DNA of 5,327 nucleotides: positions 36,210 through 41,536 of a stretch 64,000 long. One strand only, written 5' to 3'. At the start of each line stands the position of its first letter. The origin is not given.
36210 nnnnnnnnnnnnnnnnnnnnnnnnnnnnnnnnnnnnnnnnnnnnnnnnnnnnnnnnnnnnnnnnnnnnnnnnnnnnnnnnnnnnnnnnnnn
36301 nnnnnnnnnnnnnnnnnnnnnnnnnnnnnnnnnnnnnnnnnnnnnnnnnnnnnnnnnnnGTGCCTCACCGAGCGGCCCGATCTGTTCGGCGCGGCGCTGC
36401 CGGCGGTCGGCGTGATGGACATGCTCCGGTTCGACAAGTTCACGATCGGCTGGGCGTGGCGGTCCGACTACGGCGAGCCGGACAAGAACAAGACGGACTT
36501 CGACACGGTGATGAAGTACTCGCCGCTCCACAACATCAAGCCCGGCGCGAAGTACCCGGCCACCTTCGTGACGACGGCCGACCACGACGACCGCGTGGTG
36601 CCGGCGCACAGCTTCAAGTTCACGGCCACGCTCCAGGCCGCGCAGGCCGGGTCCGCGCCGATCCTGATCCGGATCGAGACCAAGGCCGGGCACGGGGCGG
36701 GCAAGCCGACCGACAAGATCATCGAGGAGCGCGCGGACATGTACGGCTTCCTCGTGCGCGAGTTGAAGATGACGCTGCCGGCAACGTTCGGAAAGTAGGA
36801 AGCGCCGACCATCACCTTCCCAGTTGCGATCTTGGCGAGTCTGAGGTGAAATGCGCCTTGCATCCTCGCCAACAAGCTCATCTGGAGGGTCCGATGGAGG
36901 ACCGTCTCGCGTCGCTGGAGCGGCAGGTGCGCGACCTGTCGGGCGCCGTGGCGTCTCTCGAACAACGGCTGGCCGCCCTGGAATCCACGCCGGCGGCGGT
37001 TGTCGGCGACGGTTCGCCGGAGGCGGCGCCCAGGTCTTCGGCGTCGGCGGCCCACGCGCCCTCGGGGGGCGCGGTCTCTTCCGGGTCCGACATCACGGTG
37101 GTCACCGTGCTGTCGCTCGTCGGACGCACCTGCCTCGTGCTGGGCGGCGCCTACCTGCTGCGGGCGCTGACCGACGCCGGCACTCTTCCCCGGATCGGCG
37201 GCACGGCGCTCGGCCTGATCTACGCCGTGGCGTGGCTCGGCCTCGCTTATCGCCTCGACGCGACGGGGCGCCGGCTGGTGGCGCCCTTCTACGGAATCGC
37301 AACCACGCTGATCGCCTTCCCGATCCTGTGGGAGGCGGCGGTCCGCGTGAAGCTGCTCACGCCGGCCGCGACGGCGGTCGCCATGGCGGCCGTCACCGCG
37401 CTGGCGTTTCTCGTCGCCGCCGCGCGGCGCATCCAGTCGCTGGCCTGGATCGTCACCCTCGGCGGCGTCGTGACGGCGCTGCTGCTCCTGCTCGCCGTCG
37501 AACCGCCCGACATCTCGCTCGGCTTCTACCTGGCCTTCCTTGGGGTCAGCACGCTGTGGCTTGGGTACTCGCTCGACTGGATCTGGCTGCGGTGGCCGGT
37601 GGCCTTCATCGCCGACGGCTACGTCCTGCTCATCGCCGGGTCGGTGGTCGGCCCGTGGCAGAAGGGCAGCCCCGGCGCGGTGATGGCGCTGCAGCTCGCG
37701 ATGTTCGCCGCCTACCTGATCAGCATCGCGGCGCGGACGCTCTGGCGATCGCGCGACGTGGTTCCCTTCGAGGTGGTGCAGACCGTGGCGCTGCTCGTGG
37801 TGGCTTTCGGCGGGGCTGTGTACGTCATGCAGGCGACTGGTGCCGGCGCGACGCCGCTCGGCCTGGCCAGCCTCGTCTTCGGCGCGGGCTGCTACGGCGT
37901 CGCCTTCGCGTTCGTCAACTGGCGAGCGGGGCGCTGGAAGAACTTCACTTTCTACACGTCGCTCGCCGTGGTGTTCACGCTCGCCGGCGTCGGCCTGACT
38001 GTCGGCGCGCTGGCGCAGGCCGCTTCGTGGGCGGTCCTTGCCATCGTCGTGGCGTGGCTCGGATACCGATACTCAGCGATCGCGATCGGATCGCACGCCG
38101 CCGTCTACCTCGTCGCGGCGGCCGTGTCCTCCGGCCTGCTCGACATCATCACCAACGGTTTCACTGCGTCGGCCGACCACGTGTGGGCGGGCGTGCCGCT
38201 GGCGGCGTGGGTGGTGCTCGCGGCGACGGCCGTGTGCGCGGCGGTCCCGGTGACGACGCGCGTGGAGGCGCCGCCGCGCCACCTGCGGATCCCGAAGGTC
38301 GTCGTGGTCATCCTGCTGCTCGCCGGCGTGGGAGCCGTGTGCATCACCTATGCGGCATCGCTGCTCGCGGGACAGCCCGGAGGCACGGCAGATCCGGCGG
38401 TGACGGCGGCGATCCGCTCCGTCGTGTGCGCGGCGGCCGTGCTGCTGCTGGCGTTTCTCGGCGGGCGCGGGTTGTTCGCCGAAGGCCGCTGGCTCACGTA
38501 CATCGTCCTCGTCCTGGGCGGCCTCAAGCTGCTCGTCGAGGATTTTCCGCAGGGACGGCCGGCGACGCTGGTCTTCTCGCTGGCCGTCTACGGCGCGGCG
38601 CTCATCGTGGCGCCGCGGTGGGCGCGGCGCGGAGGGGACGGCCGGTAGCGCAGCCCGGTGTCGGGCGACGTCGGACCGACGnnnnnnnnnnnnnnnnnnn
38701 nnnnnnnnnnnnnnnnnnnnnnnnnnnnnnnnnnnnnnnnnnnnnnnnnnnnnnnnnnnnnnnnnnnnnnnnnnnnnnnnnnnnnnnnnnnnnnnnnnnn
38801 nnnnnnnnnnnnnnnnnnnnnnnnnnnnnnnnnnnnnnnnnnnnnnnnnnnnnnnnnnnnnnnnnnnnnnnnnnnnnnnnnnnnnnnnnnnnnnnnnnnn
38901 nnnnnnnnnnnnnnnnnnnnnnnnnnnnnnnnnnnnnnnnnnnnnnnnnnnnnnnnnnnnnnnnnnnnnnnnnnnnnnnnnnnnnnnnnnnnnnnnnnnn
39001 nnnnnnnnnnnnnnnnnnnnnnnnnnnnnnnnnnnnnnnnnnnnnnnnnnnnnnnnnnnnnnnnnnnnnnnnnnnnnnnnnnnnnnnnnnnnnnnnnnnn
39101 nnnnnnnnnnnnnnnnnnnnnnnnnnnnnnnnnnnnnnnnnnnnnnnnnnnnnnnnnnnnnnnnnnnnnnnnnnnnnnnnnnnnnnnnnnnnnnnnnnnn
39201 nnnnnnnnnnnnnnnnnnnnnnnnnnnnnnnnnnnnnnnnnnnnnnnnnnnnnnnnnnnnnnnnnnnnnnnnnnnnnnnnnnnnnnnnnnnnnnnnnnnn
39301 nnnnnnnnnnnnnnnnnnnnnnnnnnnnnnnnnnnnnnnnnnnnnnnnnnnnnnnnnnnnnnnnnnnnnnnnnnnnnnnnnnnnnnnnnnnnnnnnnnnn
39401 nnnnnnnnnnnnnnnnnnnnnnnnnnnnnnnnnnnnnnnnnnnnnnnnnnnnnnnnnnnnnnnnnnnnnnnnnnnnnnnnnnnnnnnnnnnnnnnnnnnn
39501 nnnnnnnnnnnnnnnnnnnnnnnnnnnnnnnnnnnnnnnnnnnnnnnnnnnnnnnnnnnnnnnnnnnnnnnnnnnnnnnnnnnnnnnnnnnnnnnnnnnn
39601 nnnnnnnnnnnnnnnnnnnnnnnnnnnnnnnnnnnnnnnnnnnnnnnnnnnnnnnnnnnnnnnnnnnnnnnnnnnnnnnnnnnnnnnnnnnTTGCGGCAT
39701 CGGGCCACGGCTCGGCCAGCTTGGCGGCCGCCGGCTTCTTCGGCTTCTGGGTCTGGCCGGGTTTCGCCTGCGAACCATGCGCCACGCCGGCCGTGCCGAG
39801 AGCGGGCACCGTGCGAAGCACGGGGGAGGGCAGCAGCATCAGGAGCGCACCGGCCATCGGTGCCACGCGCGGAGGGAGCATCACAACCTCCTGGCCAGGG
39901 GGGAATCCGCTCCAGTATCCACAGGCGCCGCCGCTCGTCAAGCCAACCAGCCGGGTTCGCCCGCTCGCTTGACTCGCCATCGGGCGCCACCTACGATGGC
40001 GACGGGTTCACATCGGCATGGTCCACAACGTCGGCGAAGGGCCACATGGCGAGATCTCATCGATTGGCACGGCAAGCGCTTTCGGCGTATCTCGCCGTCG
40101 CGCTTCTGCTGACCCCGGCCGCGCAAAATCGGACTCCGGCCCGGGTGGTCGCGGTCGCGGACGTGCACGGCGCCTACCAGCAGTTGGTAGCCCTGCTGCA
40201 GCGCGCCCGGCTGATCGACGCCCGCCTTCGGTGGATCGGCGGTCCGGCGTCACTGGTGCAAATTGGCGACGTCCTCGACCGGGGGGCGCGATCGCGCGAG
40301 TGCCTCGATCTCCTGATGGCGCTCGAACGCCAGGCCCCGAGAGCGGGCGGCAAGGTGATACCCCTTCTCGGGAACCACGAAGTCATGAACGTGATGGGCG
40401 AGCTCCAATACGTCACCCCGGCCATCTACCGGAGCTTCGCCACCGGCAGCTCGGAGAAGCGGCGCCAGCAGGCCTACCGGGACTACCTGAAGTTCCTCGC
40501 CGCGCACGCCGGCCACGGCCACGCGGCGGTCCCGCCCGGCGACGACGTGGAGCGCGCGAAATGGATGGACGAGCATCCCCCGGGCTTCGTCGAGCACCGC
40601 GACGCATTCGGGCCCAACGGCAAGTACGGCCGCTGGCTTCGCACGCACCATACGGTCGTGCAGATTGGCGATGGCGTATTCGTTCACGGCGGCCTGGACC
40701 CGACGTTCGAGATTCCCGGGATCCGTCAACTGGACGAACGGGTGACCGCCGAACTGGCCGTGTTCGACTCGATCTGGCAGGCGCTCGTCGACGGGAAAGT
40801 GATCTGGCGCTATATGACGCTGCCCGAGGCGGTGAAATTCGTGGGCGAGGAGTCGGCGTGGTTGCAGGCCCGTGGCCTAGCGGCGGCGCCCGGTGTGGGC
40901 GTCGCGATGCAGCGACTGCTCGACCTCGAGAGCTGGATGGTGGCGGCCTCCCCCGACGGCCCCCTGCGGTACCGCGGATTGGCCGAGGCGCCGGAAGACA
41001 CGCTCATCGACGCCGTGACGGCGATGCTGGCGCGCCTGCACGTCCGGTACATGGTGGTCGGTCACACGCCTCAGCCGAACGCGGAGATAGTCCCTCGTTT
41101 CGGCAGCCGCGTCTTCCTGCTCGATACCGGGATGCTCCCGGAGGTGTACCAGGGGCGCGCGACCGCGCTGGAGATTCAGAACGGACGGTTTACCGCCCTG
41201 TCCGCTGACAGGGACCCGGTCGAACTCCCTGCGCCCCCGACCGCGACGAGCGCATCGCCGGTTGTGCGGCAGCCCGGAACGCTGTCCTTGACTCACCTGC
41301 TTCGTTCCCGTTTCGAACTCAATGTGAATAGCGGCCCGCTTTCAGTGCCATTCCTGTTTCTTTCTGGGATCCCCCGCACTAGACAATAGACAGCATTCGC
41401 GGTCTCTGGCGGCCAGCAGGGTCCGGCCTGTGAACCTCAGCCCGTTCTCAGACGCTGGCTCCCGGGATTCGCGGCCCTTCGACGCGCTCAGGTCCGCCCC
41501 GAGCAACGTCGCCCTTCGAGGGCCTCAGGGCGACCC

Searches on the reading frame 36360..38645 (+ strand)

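Call 23: search_protein_families(library=pfam, proteins=[window:36360-38645:+], max_evalue=0.00001)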
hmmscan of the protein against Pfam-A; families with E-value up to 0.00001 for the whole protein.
window:36360-38645:+ (762 aa): 1 family
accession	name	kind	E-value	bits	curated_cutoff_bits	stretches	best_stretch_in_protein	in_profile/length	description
PF10101.14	DUF2339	-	5e-09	35.9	33.6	1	251-727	5-493/659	Predicted membrane protein (DUF2339)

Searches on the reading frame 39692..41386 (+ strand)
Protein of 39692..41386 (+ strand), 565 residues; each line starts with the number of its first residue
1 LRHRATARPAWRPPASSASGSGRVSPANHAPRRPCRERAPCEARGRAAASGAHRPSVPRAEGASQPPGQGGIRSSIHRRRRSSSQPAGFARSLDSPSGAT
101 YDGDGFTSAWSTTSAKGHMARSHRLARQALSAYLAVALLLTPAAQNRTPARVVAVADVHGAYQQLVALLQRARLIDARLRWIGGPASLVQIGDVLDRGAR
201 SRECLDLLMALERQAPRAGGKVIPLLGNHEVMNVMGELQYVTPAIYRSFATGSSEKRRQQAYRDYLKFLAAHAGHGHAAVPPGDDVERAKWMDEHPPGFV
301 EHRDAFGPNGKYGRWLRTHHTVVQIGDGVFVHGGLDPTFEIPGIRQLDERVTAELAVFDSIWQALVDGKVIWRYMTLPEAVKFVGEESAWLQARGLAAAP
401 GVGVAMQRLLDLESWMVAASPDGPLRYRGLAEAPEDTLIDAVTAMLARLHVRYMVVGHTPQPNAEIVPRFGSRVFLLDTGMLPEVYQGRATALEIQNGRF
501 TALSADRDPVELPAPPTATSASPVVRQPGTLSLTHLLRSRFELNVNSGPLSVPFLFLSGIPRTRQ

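Call 56: search_protein_families(library=pfam, proteins=[window:39692-41386:+], max_evalue=0.001)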
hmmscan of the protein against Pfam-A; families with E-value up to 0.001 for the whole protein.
window:39692-41386:+ (565 aa): 1 family
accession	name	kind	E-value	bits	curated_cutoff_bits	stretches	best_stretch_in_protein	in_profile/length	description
PF00149.33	Metallophos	-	4.5e-11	44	21.5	1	151-274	2-116/191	Calcineurin-like phosphoesterase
